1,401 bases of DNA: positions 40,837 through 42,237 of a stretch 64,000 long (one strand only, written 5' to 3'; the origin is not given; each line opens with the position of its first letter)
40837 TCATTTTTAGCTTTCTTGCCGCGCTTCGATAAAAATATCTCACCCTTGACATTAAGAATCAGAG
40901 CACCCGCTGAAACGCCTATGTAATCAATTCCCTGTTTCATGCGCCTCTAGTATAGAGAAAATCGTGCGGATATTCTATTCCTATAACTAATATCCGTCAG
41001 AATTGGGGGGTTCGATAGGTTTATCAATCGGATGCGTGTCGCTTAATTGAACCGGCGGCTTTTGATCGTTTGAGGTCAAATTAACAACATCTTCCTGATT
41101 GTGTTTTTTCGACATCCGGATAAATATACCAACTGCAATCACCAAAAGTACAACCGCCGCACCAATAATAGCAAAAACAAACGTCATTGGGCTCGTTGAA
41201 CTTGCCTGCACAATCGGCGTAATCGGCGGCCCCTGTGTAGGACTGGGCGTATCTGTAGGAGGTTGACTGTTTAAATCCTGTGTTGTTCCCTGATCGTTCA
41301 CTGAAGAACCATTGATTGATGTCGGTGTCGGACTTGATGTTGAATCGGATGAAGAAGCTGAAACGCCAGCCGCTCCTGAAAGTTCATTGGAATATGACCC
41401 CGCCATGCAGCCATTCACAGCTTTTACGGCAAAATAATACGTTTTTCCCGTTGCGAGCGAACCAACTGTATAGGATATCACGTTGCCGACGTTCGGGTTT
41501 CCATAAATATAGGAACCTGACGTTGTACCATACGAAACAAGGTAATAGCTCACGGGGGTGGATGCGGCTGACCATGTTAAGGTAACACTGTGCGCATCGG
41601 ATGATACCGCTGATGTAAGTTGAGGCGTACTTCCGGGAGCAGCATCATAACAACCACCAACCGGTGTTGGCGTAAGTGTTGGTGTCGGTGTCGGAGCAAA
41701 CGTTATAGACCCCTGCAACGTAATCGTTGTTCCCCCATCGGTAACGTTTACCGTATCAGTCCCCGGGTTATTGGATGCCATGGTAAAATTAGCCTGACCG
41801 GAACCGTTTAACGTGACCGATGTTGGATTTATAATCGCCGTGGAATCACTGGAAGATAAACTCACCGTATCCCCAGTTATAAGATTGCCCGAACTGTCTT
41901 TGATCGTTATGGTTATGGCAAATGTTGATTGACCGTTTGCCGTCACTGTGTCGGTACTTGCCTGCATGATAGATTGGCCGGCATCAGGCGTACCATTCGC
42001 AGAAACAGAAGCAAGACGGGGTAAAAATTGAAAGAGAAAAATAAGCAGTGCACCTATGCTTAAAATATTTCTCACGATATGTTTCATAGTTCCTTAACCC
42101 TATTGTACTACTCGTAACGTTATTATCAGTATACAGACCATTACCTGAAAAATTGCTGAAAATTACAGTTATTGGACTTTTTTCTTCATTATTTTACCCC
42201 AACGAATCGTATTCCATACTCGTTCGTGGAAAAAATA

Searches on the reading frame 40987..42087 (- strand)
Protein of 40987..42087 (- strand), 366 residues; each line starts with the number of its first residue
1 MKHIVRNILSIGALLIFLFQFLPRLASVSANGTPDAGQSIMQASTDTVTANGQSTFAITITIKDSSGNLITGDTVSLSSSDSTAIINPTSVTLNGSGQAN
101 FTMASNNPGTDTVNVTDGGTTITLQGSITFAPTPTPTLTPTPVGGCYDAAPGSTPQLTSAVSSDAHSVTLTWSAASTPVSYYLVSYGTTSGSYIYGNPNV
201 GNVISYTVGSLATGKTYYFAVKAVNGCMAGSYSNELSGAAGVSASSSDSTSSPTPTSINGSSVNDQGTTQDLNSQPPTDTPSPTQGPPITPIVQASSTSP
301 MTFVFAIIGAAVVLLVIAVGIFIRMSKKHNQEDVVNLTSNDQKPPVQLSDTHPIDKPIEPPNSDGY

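Call 72: search_protein_families(library=pfam, proteins=[window:40987-42087:-], max_evalue=0.001)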
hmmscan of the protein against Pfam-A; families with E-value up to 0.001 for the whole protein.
window:40987-42087:- (366 aa): 3 families
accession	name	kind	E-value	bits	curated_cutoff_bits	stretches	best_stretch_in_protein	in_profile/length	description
PF02369.22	Big_1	-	1.4e-11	44.8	34.9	1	41-129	4-91/93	Bacterial Ig-like domain (group 1)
PF09134.16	Invasin_D3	-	1.6e-11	45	33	1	35-131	1-96/98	Invasin, domain 3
PF00041.27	fn3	-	2.5e-09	37.7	25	1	154-237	2-82/84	Fibronectin type III domain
